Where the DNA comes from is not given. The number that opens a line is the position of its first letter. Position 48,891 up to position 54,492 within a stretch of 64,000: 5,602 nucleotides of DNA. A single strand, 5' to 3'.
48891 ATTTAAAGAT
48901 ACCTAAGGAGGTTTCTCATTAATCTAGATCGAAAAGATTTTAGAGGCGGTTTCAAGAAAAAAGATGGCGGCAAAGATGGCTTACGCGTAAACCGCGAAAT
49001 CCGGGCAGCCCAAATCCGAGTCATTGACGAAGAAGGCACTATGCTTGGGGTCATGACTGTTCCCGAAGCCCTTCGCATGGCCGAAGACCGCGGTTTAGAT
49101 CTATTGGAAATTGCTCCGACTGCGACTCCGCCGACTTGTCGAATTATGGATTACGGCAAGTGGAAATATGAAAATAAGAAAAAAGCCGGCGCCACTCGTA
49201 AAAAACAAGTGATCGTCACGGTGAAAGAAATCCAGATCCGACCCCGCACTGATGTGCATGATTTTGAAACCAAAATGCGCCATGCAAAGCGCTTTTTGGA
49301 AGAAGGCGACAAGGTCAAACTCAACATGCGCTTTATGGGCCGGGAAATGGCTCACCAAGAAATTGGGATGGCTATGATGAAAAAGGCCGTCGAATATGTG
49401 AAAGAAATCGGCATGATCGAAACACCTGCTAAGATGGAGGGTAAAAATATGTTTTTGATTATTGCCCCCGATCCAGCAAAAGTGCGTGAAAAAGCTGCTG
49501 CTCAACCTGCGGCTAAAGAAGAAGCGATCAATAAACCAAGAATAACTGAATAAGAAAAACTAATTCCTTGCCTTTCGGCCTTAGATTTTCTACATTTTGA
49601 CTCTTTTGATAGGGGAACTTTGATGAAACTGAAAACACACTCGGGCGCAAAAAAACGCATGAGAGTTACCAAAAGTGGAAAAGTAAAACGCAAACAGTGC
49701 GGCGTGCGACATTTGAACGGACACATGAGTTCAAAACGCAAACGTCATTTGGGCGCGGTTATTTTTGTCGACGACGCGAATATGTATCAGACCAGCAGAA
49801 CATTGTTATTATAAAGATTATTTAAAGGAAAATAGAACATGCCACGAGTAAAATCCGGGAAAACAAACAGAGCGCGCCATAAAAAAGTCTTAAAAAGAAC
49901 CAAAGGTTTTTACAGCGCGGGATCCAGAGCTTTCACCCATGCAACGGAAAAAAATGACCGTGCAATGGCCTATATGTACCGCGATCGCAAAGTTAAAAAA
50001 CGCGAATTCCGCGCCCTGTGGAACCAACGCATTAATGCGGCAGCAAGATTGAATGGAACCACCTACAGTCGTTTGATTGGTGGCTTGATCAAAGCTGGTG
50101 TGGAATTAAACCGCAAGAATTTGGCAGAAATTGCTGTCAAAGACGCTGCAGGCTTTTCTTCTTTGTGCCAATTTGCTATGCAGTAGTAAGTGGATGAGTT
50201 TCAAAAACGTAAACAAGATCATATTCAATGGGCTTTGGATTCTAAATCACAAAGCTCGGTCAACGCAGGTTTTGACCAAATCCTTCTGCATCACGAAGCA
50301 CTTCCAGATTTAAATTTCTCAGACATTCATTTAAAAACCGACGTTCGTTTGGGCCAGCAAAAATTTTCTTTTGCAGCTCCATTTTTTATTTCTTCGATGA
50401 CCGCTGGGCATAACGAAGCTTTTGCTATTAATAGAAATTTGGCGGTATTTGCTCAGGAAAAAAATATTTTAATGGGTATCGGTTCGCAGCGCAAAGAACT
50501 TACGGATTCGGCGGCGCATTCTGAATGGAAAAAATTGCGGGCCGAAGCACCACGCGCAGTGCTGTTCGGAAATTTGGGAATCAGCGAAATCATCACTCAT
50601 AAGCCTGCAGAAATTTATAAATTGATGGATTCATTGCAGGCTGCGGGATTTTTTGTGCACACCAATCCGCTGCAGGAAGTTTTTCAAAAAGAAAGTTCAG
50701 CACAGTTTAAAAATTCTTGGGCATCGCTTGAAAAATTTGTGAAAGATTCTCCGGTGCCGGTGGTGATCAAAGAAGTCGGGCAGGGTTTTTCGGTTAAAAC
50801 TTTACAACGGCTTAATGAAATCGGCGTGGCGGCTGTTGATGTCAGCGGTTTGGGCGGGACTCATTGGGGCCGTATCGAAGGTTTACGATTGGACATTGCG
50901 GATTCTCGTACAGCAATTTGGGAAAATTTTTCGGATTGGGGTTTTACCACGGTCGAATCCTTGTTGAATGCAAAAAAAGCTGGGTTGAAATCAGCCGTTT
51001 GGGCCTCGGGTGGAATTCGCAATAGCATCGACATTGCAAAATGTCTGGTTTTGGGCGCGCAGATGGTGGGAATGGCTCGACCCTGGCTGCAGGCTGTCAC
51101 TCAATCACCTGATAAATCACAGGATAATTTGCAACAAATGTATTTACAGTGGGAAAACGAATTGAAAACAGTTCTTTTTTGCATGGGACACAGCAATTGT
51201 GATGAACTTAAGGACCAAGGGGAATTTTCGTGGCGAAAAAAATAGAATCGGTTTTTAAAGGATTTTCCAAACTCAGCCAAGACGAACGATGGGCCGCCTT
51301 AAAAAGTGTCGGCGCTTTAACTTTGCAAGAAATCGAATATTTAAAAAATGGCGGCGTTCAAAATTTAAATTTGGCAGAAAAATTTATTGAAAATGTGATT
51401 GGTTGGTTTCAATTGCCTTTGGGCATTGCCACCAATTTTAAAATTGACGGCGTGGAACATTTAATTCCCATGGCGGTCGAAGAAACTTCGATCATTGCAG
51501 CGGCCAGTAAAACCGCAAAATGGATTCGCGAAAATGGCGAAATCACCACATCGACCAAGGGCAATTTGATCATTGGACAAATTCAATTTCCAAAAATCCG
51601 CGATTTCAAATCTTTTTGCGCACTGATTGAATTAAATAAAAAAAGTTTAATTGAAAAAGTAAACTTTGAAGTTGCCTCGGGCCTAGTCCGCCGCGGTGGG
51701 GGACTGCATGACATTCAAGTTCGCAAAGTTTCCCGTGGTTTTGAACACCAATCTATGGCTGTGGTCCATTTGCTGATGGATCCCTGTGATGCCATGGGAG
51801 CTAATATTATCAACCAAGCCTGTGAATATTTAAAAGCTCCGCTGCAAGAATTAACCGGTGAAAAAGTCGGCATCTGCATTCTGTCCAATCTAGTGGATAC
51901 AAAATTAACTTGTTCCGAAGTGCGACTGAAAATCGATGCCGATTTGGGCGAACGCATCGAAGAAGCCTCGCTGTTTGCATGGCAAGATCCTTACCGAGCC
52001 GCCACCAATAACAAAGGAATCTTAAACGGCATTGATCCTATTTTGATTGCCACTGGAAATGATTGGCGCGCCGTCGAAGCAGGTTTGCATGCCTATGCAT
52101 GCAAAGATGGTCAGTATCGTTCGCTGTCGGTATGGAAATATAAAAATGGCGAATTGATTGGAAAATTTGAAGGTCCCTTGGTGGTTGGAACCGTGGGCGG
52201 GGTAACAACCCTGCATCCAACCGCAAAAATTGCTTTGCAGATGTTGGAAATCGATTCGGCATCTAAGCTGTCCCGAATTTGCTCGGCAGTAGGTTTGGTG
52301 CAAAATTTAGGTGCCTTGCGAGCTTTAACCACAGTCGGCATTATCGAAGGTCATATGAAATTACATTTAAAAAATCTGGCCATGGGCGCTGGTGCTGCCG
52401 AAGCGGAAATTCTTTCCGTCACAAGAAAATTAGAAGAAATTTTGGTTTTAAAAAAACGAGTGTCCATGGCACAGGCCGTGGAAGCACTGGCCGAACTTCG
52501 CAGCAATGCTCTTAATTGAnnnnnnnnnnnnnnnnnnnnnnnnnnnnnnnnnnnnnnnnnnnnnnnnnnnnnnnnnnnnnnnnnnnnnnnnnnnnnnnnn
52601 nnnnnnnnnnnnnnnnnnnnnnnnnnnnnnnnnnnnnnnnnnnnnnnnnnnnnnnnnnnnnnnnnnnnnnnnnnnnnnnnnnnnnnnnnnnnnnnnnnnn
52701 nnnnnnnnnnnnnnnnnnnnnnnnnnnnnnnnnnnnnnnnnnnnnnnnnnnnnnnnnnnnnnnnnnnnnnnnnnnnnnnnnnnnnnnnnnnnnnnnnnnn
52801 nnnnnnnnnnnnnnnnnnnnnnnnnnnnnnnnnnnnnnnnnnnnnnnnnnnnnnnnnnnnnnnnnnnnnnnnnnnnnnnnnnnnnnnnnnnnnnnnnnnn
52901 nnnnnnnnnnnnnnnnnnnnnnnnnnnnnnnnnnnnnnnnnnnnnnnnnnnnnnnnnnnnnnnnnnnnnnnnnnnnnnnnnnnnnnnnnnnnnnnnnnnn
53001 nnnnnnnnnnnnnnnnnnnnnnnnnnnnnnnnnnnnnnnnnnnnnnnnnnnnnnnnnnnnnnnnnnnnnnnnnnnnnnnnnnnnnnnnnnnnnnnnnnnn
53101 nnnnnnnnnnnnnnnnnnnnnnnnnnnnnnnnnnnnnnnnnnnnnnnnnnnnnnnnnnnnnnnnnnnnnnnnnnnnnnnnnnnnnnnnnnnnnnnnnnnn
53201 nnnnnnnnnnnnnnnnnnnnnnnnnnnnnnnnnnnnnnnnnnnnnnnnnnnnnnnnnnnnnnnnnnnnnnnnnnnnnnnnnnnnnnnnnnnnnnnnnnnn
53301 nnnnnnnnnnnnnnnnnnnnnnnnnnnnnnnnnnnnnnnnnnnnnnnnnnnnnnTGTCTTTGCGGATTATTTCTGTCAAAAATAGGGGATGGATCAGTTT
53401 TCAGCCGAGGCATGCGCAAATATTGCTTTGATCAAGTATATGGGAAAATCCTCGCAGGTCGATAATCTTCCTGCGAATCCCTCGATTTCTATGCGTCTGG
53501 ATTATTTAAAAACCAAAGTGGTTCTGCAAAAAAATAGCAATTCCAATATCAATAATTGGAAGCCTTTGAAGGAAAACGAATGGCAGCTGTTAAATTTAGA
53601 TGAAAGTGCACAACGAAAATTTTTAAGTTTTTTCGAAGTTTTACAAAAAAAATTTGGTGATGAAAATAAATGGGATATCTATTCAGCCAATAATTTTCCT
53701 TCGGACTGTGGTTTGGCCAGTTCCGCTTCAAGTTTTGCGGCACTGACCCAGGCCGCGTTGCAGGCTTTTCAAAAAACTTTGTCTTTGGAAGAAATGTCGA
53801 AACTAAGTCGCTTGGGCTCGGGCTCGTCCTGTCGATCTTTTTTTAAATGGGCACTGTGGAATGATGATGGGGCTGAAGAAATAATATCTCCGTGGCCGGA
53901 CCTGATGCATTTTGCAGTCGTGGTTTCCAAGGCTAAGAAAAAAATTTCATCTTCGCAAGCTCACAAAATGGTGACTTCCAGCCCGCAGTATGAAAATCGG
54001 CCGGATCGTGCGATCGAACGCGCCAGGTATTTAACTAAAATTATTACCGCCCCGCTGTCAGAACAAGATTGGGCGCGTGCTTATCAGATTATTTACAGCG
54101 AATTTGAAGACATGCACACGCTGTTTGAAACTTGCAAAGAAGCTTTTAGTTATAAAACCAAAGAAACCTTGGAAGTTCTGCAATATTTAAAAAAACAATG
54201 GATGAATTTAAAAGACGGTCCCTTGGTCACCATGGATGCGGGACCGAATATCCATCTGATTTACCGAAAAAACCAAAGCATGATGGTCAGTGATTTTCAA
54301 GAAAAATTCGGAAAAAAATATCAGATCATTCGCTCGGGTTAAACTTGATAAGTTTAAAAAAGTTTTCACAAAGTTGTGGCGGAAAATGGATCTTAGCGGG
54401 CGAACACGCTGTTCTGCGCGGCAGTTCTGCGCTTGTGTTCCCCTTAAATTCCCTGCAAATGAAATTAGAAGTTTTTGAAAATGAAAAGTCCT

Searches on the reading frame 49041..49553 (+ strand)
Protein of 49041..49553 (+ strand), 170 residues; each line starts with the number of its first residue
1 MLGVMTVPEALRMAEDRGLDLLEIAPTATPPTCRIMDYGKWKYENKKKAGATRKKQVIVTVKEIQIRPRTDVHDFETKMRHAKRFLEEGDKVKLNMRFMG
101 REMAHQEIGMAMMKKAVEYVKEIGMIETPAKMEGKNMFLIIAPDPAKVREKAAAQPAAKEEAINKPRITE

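Call 80: search_protein_families(library=pfam, proteins=[window:49041-49553:+], max_evalue=0.0001)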
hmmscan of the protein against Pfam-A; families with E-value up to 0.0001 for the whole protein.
window:49041-49553:+ (170 aa): 2 families
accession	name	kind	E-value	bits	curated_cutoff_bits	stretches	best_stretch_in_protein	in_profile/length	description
PF00707.27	IF3_C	-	3.7e-33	113.7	34.8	1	59-143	1-85/86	Translation initiation factor IF-3, C-terminal domain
PF05198.21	IF3_N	-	3.9e-21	75.4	26.9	1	1-49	19-67/70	Translation initiation factor IF-3, N-terminal domain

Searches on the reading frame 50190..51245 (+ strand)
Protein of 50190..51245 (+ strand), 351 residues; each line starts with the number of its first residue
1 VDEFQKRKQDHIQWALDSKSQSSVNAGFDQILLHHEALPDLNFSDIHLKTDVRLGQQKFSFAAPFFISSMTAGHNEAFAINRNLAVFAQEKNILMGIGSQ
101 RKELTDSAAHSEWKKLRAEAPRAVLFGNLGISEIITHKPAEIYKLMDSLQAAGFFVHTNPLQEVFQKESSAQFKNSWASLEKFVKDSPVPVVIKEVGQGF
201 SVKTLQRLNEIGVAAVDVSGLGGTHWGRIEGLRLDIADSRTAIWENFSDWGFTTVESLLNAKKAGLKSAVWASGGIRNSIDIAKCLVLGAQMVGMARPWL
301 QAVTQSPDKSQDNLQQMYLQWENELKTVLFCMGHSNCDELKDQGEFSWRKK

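Call 80: search_protein_families(library=pfam, proteins=[window:50190-51245:+], max_evalue=0.0001)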
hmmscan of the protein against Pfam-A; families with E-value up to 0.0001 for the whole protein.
window:50190-51245:+ (351 aa): 1 family
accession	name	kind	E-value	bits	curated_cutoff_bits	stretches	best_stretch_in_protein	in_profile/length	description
PF01070.24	FMN_dh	-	2.5e-21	76.5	24.9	1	170-342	198-345/350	FMN-dependent dehydrogenase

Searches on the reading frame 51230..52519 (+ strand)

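Call 81: search_protein_families(library=pfam, proteins=[window:51230-52519:+], max_evalue=0.0001)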
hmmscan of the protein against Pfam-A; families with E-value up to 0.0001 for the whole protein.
window:51230-52519:+ (429 aa): 1 family
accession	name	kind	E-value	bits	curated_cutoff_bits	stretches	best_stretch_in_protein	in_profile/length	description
PF00368.23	HMG-CoA_red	-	1.7e-92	310.7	27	1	18-379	3-367/368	Hydroxymethylglutaryl-coenzyme A reductase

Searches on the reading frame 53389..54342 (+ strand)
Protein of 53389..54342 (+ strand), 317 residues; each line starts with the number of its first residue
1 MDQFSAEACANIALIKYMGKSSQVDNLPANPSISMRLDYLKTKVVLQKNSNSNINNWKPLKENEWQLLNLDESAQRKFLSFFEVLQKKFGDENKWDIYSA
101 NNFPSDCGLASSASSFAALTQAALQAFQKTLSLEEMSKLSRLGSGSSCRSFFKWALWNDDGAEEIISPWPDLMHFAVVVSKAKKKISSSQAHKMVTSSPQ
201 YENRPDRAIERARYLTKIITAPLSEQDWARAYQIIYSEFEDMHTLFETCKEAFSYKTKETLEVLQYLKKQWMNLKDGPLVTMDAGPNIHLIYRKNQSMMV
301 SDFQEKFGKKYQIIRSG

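Call 81: search_protein_families(library=pfam, proteins=[window:53389-54342:+], max_evalue=0.0001)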
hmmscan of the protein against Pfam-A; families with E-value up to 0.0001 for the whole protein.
window:53389-54342:+ (317 aa): 2 families
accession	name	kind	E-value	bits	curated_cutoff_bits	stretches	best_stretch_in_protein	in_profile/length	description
PF22700.2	MVD-like_N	-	2.5e-33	115.4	27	1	8-156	1-144/157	Diphosphomevalonate decarboxylase-like N-terminal domain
PF00288.32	GHMP_kinases_N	-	7.8e-09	36.1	22.3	1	80-142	5-65/87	GHMP kinases N terminal domain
